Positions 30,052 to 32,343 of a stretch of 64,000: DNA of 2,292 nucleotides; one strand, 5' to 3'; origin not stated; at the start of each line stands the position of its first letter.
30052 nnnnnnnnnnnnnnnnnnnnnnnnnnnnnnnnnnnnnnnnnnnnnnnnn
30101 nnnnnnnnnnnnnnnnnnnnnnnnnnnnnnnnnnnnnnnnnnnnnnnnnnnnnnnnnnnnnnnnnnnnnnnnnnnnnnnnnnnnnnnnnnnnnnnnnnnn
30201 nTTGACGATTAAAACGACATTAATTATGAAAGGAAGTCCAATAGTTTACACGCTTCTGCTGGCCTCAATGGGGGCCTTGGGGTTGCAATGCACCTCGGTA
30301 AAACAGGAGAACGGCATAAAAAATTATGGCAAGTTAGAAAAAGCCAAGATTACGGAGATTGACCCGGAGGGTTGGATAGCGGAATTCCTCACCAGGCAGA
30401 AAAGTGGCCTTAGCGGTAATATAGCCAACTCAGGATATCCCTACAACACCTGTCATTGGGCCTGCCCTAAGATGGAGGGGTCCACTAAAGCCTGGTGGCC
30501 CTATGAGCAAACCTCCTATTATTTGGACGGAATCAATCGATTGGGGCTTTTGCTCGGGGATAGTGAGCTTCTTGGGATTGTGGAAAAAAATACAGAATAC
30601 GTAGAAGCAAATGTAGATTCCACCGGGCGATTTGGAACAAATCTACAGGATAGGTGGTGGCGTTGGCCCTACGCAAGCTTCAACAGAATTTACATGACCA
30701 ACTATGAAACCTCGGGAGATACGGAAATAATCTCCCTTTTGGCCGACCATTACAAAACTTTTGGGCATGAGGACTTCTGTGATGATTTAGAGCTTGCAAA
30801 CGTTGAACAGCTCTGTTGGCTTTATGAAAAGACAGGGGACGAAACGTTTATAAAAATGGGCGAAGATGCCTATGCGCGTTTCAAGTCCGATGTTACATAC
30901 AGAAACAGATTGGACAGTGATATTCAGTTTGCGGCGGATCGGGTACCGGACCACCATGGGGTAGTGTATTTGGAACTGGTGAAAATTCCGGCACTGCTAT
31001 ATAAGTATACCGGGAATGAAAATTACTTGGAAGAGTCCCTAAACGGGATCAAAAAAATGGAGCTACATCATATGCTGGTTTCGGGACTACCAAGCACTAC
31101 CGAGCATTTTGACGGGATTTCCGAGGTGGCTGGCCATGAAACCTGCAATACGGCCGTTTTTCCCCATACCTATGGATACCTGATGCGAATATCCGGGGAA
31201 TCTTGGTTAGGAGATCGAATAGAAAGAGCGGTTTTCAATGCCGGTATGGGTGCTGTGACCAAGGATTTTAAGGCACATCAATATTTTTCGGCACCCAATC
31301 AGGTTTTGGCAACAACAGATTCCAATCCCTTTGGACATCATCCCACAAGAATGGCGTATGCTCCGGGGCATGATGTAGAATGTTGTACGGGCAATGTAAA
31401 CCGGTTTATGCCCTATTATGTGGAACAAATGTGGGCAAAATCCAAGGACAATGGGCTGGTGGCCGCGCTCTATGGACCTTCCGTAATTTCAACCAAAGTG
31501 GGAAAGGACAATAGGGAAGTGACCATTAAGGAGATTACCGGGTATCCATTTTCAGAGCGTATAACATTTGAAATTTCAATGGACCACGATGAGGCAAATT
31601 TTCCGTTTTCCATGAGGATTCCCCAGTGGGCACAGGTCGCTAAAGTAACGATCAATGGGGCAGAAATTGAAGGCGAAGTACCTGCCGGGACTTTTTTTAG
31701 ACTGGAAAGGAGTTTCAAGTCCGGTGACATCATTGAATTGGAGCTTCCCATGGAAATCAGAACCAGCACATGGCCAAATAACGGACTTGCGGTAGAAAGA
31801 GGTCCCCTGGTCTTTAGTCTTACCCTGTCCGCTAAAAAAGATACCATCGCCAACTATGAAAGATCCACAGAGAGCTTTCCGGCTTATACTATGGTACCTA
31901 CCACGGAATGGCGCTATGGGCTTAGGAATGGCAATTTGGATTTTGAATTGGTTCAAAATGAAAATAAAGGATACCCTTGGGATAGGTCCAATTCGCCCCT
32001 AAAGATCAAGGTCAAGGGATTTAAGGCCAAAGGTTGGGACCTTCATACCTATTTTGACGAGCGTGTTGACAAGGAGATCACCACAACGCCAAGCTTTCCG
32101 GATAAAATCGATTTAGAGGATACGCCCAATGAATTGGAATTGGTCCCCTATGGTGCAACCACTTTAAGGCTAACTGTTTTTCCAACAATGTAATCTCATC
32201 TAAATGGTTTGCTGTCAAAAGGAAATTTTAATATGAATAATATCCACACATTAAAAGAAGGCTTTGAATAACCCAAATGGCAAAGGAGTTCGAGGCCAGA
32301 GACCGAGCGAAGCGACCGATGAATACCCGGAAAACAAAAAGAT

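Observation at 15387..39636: Hybrid PUL: a starch-type import module coupled to three GH127-like cysteine glycosidases, two de-acylases and a non-phosphorylative sugar-acid pathway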

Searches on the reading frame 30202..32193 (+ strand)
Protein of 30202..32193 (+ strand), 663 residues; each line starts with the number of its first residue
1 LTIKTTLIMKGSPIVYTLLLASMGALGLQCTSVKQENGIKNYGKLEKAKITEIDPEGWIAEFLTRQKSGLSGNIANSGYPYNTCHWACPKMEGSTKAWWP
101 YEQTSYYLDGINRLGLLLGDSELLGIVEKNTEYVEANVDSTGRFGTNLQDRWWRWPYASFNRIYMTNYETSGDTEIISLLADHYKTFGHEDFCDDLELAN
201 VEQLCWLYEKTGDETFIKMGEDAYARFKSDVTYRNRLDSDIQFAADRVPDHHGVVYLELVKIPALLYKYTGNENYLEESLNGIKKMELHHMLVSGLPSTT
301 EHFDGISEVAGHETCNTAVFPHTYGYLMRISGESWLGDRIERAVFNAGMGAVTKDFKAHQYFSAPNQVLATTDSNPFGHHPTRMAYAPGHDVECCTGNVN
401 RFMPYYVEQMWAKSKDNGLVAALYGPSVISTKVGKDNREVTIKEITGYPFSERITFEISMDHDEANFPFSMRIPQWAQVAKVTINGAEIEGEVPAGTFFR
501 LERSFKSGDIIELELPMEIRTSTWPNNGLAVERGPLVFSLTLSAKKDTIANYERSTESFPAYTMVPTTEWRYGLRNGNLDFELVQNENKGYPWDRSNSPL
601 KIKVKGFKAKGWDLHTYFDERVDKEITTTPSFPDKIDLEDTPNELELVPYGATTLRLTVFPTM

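Call 4: search_protein_families(library=pfam, proteins=[window:30202-32193:+])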
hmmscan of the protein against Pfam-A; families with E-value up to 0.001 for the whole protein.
window:30202-32193:+ (663 aa): 2 families
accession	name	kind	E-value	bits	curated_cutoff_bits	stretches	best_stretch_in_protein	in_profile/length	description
PF20736.2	Glyco_hydro127M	-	2.3e-18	66.6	24.2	1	419-517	2-95/95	Beta-L-arabinofuranosidase, GH127 middle domain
PF07944.18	Beta-AFase-like_GH127_cat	-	2.4e-13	50.3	24.9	1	195-406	176-374/376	Beta-L-arabinofuranosidase, GH127 catalytic domain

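Call 6: search_protein_families(library=ncbifam, proteins=[window:30202-32193:+], max_evalue=0.00001)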
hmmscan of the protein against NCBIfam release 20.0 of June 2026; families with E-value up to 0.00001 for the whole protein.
window:30202-32193:+ (663 aa): 1 family
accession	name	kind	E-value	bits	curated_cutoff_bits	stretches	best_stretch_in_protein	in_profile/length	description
NF049879.1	AcerHdlse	equivalog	7e-27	94.1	950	1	326-543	353-570/657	aceric acid hydrolase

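Call 39: find_homologous_proteins(query=window:30226-32193:+, max_evalue=1e-10)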
Query window:30226-32193:+ (655 aa): 427 proteins with E <= 1e-10 among 8000 candidates; the best 120 are listed.
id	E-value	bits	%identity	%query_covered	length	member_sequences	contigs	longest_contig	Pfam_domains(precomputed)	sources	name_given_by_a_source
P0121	0.0e+0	1551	100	100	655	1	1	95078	PF20736.3,PF07944.19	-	-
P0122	0.0e+0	1112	72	95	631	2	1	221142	PF20736.3,PF07944.19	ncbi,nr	ncbi:beta-L-arabinofuranosidase domain-containing protein [Allomuricauda sp. AC10]|nr:beta-L-arabino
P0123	5.0e-266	903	58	97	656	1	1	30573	PF20736.3,PF07944.19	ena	-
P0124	3.1e-265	900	58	99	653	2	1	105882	PF20736.3,PF07944.19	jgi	-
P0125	3.5e-262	890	59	98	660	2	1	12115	PF20736.3,PF07944.19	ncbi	-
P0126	2.8e-259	880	59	97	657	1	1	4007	PF20736.3,PF07944.19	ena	-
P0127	1.0e-258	878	59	96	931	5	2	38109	PF20736.3,PF00756.27,PF07944.19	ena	-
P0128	3.6e-258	877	57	98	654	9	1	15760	PF20736.3,PF07944.19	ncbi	-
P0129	1.1e-257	875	57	96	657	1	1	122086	PF20736.3,PF07944.19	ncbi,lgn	-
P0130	4.5e-257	873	58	96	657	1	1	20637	PF20736.3,PF07944.19,PF03663.21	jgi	-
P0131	4.9e-257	873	56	100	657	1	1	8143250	PF20736.3,PF07944.19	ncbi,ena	-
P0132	6.0e-257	873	57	98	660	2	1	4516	PF20736.3,PF07944.19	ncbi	-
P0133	1.3e-256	872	58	95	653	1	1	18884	PF20736.3,PF07944.19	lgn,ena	-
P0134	1.5e-256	871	57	100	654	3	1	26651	PF20736.3,PF07944.19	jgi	jgi:uncharacterized protein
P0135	1.8e-255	868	56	99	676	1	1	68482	PF20736.3,PF07944.19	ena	-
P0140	1.6e-254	865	57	99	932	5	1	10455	PF20736.3,PF00756.27,PF07944.19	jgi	jgi:enterochelin esterase-like enzyme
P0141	7.3e-254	862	57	99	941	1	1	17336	PF20736.3,PF00756.27,PF00561.27,PF07944.19,PF12146.16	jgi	-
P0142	1.6e-252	858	56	97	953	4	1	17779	PF20736.3,PF00756.27,PF07944.19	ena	-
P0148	1.9e-250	851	57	98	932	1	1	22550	PF20736.3,PF00756.27,PF07944.19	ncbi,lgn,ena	-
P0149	4.5e-250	850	55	100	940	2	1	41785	PF20736.3,PF00756.27,PF07944.19,PF12146.16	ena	-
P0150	1.0e-249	849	57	95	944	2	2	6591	PF20736.3,PF00756.27,PF07944.19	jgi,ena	-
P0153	2.0e-249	848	55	99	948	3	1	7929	PF20736.3,PF00756.27,PF07944.19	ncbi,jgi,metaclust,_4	metaclust:\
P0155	6.1e-249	846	55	99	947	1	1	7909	PF20736.3,PF00756.27,PF00561.27,PF07944.19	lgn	-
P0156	1.3e-248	845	56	95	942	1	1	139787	PF20736.3,PF00756.27,PF07944.19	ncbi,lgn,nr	ncbi:MAG: glycoside hydrolase family 127 protein [Bacteroidales bacterium]|nr:glycoside hydrolase fa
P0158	2.0e-248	845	56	99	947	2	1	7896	PF20736.3,PF00756.27,PF07944.19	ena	-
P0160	6.6e-248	843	56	95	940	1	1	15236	PF20736.3,PF00756.27,PF00561.27,PF07944.19,PF12146.16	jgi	jgi:predicted alpha/beta superfamily hydrolase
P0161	1.2e-247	842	56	97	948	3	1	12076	PF20736.3,PF00756.27,PF07944.19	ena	-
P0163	2.1e-247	841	55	100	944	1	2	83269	PF20736.3,PF00756.27,PF07944.19,PF12146.16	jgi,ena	-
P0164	2.4e-247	841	57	95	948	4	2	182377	PF20736.3,PF00756.27,PF07944.19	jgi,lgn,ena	-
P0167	6.7e-247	839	56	95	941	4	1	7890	PF20736.3,PF00756.27,PF07944.19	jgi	jgi:predicted alpha/beta superfamily hydrolase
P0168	1.8e-246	838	55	97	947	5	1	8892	PF20736.3,PF00756.27,PF07944.19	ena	-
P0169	2.2e-246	838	58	94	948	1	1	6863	PF20736.3,PF00756.27,PF07944.19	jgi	jgi:predicted alpha/beta superfamily hydrolase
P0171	7.2e-246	836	55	98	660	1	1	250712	PF20736.3,PF07944.19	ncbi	-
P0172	2.9e-244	831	55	99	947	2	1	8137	PF20736.3,PF00756.27,PF07944.19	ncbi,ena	-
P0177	3.9e-239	814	55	96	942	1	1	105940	PF20736.3,PF00756.27,PF07944.19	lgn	-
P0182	6.9e-227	773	51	99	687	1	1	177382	PF20736.3,PF07944.19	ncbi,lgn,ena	-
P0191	2.7e-213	728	51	94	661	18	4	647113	PF20736.3,PF07944.19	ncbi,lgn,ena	-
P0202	6.4e-207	707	57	80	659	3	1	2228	PF20736.3,PF00756.27,PF07944.19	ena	-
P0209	1.6e-204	699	46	100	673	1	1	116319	PF20736.3,PF07944.19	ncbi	ncbi:MAG: beta-L-arabinofuranosidase domain-containing protein [Chitinophagaceae bacterium]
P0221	1.1e-201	690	47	99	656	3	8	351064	PF20736.3,PF07944.19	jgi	jgi:hypothetical protein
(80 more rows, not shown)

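Call 40: find_encoding_contigs(protein=P0209, flank=10000, max_places=1)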
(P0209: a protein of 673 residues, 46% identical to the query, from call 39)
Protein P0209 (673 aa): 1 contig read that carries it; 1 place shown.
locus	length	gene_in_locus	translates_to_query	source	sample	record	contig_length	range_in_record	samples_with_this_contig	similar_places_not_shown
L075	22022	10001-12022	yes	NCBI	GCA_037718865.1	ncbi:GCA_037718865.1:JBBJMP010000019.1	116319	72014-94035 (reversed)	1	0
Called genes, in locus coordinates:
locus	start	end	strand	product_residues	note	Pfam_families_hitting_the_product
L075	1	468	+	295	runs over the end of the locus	PF12760:Zn_ribbon_IS1595, PF12762:DDE_Tnp_IS1595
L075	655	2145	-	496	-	PF24595:DUF7619, PF18962:Por_Secre_tail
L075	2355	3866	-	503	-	PF13385:Laminin_G_3, PF05345:He_PIG (weak)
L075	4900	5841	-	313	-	PF00532:Peripla_BP_1, PF13407:Peripla_BP_4, PF13377:Peripla_BP_3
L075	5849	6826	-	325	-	PF02653:BPD_transp_2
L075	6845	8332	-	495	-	PF00005:ABC_tran, PF13304:AAA_21 (faint), PF00005:ABC_tran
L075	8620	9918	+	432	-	-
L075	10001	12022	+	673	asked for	PF07944:Beta-AFase-like_GH127_cat, PF20736:Glyco_hydro127M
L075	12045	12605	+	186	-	PF06560:GPI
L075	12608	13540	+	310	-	PF00480:ROK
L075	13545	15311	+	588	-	-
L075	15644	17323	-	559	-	PF00884:Sulfatase, PF16347:SGSH_C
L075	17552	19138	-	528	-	PF00884:Sulfatase, PF01663:Phosphodiest (faint), PF16347:SGSH_C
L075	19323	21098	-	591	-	PF02836:Glyco_hydro_2_C (weak), PF06439:3keto-disac_hyd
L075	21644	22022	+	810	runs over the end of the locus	PF12704:MacB_PCD, PF02687:FtsX, PF12704:MacB_PCD, PF02687:FtsX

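Call 41: find_encoding_contigs(protein=P0191, flank=10000, max_places=1)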
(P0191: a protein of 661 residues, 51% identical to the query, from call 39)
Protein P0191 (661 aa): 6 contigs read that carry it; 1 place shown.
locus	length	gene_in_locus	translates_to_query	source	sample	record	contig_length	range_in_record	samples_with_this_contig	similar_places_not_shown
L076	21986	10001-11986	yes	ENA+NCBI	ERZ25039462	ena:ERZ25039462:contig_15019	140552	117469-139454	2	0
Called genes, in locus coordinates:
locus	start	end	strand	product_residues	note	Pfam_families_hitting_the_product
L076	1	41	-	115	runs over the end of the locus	-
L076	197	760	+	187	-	-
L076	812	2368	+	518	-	-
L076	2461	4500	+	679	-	PF12715:Abhydrolase_7, PF05448:AXE1, PF00326:Peptidase_S9 (faint)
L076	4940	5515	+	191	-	-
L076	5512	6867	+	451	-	PF06253:MTTB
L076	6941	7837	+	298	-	PF00149:Metallophos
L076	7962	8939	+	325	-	-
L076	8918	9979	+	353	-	PF01914:MarC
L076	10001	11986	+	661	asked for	PF07944:Beta-AFase-like_GH127_cat, PF20736:Glyco_hydro127M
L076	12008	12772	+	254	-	PF00106:adh_short, PF08659:KR, PF23441:SDR, PF13561:adh_short_C2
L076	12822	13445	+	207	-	PF13338:AbiEi_4 (weak)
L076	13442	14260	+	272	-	PF08843:AbiEii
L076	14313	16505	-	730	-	PF13231:PMT_2, PF13424:TPR_12, PF13414:TPR_11, PF13432:TPR_16, PF00515:TPR_1, PF07719:TPR_2, PF13414:TPR_11, PF14559:TPR_19, +29 more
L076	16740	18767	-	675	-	PF00593:TonB_dep_Rec_b-barrel (weak), PF25183:OMP_b-brl_4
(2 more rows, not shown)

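Call 42: find_encoding_contigs(protein=P0221, flank=10000, max_places=1)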
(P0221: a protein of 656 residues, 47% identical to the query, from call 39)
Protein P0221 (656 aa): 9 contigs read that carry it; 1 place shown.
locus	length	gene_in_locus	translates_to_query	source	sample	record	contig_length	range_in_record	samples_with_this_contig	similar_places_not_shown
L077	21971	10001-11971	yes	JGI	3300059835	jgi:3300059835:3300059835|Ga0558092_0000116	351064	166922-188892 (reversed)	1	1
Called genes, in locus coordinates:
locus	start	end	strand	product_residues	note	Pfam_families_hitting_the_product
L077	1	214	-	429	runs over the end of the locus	-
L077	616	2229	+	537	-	PF16396:DUF5005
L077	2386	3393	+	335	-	PF00392:GntR, PF13377:Peripla_BP_3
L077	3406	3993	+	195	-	PF06560:GPI, PF07883:Cupin_2 (weak)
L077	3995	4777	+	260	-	PF06560:GPI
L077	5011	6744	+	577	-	-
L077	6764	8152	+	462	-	PF00083:Sugar_tr, PF07690:MFS_1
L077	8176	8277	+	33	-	-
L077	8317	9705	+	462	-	PF00083:Sugar_tr, PF07690:MFS_1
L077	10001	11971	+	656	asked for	PF07944:Beta-AFase-like_GH127_cat, PF20736:Glyco_hydro127M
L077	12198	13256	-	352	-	-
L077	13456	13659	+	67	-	-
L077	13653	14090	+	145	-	PF01850:PIN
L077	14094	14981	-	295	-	PF10672:Methyltrans_SAM, PF03602:Cons_hypoth95 (weak)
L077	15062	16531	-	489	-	PF00578:AhpC-TSA, PF08534:Redoxin, PF00085:Thioredoxin, PF13905:Thioredoxin_8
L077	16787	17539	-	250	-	PF02463:SMC_N (weak), PF00005:ABC_tran, PF13304:AAA_21 (faint)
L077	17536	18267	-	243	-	PF02405:MlaE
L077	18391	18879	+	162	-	PF22539:DUF7004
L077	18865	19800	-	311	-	PF02086:MethyltransfD12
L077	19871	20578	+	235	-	PF00106:adh_short, PF08659:KR (weak), PF13561:adh_short_C2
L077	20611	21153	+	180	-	PF04024:PspC, PF18917:LiaI-LiaF-like_TM1, PF22570:LiaF-TM (weak)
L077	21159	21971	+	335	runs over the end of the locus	PF18917:LiaI-LiaF-like_TM1, PF22570:LiaF-TM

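Call 49: search_dna_similar(query=window:30226-32193:+, collection=plasmids, mode=protein, max_rows=15)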
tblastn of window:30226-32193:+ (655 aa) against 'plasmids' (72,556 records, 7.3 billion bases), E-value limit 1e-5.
Records with a match: 260; places in all: 280; records where one place covers at least 80% of the query: 10.
Best place of each record, by identity: <60% 260.
By first word of the organism name: Rhizobium 92; Sinorhizobium 76; Agrobacterium 17; Hymenobacter 6; Chondrinema 5; Streptomyces 5; Mesorhizobium 5; Escherichia 4; Sphingomonas 4; Bacteroides 3; and 33 more.
By predicted mobility (MOB-suite, as given by PLSDB): non-mobilizable 146; mobilizable 65; conjugative 49.
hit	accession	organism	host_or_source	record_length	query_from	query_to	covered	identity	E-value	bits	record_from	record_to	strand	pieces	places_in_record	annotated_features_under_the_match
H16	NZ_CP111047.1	Chondrinema litorale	Seaweed,red alga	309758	1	653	100%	29.6%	1e-67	248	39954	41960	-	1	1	none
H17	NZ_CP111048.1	Chondrinema litorale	Seaweed,red alga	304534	17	655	98%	29.2%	2e-67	247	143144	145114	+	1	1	beta-L-arabinofuranosidase domain-containing protein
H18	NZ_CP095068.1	Hymenobacter volaticus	single cell,air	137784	35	655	95%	28.3%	4e-66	243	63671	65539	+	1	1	beta-L-arabinofuranosidase domain-containing protein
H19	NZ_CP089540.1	Spirosoma oryzicola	Single cell,Surface layer of rice grains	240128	36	655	95%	28.3%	1e-61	230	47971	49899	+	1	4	beta-L-arabinofuranosidase domain-containing protein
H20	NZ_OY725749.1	Parabacteroides distasonis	-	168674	42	654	94%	27.0%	4e-60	226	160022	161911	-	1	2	beta-L-arabinofuranosidase domain-containing protein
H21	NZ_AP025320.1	Fulvitalea axinellae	-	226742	37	655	95%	26.5%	3e-55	211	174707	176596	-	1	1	beta-L-arabinofuranosidase domain-containing protein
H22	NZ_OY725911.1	Bacteroides finegoldii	-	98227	39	653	94%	26.7%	8e-52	201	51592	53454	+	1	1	beta-L-arabinofuranosidase domain-containing protein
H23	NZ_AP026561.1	Deinococcus aetherius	-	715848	42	655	94%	26.0%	1e-48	191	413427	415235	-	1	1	glycoside hydrolase family 127 protein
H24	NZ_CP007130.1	Gemmatirosa kalamazoonensis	-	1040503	36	655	95%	23.0%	1e-41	170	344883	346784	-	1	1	record has no annotation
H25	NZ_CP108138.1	Streptomyces sp. NBC_00184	-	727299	147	654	78%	26.5%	1e-40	167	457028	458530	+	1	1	RICIN domain-containing protein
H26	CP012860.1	Persicobacter sp. JZB09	cell culture,soil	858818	1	568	87%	23.4%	1e-25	120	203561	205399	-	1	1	record has no annotation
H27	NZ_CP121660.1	Sinorhizobium terangae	Desmanthus virgatus,cell culture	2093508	134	530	61%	26.2%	3e-17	94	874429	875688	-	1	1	none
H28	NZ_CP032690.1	Rhizobium sp. CCGE532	Phaseolus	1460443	134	532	61%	25.6%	5e-16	90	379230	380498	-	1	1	record has no annotation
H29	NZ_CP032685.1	Rhizobium sp. CCGE531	Phaseolus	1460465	134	532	61%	25.6%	5e-16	90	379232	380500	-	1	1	record has no annotation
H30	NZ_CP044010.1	Rhizobium sp. BG6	Prosopis cineraria,pure bacterial ...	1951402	135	530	60%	25.6%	6e-17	93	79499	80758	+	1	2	none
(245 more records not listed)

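Call 54: find_related_loci(query=A2, collection=metagenome_contigs, flank=10000)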
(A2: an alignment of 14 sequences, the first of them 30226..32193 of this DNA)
Query A2 (655 aa) in metagenome_contigs; peptide patterns used: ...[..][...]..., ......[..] (x = any residue, [..] = any of these).
383 stretches matched a pattern; 302 encode a relative of the query (tblastn E <= 1e-3); the best 80 are kept; 80 distinct loci.
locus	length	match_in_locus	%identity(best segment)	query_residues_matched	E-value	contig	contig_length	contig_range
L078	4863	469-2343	59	31-653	0e+0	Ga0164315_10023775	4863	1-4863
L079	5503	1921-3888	55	1-653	0e+0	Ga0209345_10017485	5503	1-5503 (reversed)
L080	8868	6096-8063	55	1-653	0e+0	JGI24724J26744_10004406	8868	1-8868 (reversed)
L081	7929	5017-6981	55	6-655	0e+0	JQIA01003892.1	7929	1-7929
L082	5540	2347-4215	57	34-653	0e+0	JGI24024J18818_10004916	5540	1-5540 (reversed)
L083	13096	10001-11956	55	1-653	0e+0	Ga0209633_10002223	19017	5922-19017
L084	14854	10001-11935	57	10-653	0e+0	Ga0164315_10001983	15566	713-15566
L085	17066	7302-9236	57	10-653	0e+0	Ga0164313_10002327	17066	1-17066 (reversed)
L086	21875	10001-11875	57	34-655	0e+0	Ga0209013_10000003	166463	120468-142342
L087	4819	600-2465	58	33-655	0e+0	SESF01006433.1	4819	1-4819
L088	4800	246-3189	56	17-653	0e+0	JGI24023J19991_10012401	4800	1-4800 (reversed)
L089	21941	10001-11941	55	6-653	0e+0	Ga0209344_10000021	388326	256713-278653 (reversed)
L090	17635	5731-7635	55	20-655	0e+0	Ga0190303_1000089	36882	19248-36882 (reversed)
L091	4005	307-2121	56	34-635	0e+0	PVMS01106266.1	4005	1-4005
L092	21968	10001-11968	54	1-655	0e+0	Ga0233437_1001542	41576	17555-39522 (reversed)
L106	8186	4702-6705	47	1-653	0e+0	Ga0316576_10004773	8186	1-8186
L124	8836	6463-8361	46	31-653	0e+0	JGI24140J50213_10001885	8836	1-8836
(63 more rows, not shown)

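Call 70: search_protein_families(library=pfam, proteins=[L089:4547-5284:+, L089:5296-7914:+, L089:9974-12820:+, L089:17154-20048:+, L089:16096-16881:+, L086:17038-18474:+], max_evalue=0.001)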
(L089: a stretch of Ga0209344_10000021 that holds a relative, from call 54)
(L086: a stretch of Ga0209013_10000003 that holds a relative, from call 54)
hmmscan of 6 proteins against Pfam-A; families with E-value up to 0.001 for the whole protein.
L089:4547-5284:+ (245 aa): 4 families
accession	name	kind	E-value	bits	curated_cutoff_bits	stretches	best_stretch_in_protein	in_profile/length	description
PF07702.18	UTRA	-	7.9e-30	103.9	23.8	1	106-234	10-140/141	UTRA domain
PF00392.27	GntR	-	1.9e-15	56.7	27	1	16-76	4-64/64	Bacterial regulatory proteins, gntR family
PF13545.12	HTH_Crp_2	-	1.1e-05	25.7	27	1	39-72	25-59/70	Crp-like helix-turn-helix domain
PF08220.18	HTH_DeoR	-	0.00088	19.4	21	0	41-71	19-49/57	DeoR-like helix-turn-helix domain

L089:5296-7914:+ (872 aa): 4 families
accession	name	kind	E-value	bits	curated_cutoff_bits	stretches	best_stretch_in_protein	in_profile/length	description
PF00128.31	Alpha-amylase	-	1.5e-50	173.2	22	1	44-445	2-366/446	Alpha amylase, catalytic domain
PF09985.14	Glucodextran_C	-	1.2e-21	77.7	22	1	667-855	3-190/228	C-terminal binding-module, SLH-like, of glucodextranase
PF16657.11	Malt_amylase_C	-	5.1e-05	23.7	27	1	471-512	1-40/75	Maltogenic Amylase, C-terminal domain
PF03089.20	RAG2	-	0.00021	20.9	21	1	565-650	200-290/339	Recombination activating protein 2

L089:9974-12820:+ (948 aa): 7 families
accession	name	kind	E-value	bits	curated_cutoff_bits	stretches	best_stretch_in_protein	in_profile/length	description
PF00756.26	Esterase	-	5.2e-21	76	22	1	684-937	8-244/251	Putative esterase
PF20736.2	Glyco_hydro127M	-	2e-18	66.7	24.2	1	412-509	2-95/95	Beta-L-arabinofuranosidase, GH127 middle domain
PF07944.18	Beta-AFase-like_GH127_cat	-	2.1e-11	43.9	24.9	1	195-399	182-374/376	Beta-L-arabinofuranosidase, GH127 catalytic domain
PF00561.26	Abhydrolase_1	-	3.4e-05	24.1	25.8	1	815-879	65-131/245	alpha/beta hydrolase fold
PF00326.27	Peptidase_S9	-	9.7e-05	22.4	22.6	1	815-850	60-95/213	Prolyl oligopeptidase family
PF02230.22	Abhydrolase_2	-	0.00043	20.6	23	1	798-853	84-139/217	Phospholipase/Carboxylesterase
PF12146.15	Hydrolase_4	-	0.0008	19.2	27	0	800-852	58-109/239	Serine aminopeptidase, S33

L089:17154-20048:+ (964 aa): 16 families
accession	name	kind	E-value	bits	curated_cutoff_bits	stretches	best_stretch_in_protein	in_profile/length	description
PF02518.31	HATPase_c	-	1.3e-25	90.4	26.4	1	565-676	5-110/111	Histidine kinase-, DNA gyrase B-, and HSP90-like ATPase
PF00072.30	Response_reg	-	8.7e-23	81.1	30.2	1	720-829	2-110/111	Response regulator receiver domain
PF12833.13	HTH_18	-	1.3e-19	70.7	33.6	1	885-962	1-78/80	Helix-turn-helix domain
PF13424.12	TPR_12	-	8e-18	64.9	30.1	1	130-198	7-77/77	Tetratricopeptide repeat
PF00512.31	HisKA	-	4.5e-16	59.1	26.9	1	448-515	2-66/66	His Kinase A (phospho-acceptor) domain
PF00515.34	TPR_1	-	9e-13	47.9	27.8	1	210-236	5-31/34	Tetratricopeptide repeat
PF00165.29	HTH_AraC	-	4.4e-12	46.3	26.6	1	924-959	1-38/42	Bacterial regulatory helix-turn-helix proteins, AraC family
PF07719.23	TPR_2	-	1.3e-11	44.1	27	0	210-237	5-32/34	Tetratricopeptide repeat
PF17874.7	TPR_MalT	-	9.1e-10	38.8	45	1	126-295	40-212/336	MalT-like TPR region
PF13181.12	TPR_8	-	1.5e-09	37.7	25.7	0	87-117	2-32/34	Tetratricopeptide repeat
PF13374.12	TPR_10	-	1.6e-07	31.6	27.5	0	175-198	11-34/42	Tetratricopeptide repeat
PF13176.12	TPR_7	-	5.4e-07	29.6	27.9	0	175-196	8-29/36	Tetratricopeptide repeat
PF10602.15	RPN7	-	0.00048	20.3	29.6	0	191-278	21-105/174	26S proteasome subunit RPN7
PF13414.12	TPR_11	-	0.0007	19.7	26.8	0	213-237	1-25/42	TPR repeat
PF13428.12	TPR_14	-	0.00088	20.2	23.5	0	90-120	5-35/44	Tetratricopeptide repeat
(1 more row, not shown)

L089:16096-16881:+ (261 aa): 1 family
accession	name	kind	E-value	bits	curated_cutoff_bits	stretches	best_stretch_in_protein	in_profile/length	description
PF06560.17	GPI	-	3.6e-19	69.2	20.7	1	51-208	27-179/182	Glucose-6-phosphate isomerase (GPI)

L086:17038-18474:+ (478 aa): 2 families
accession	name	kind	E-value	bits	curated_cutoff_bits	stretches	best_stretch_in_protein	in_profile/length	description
PF00083.30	Sugar_tr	-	6.2e-118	395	22.3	1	10-475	2-452/452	Sugar (and other) transporter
PF07690.21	MFS_1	-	8e-30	104.4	33.4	1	14-410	2-342/347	Major Facilitator Superfamily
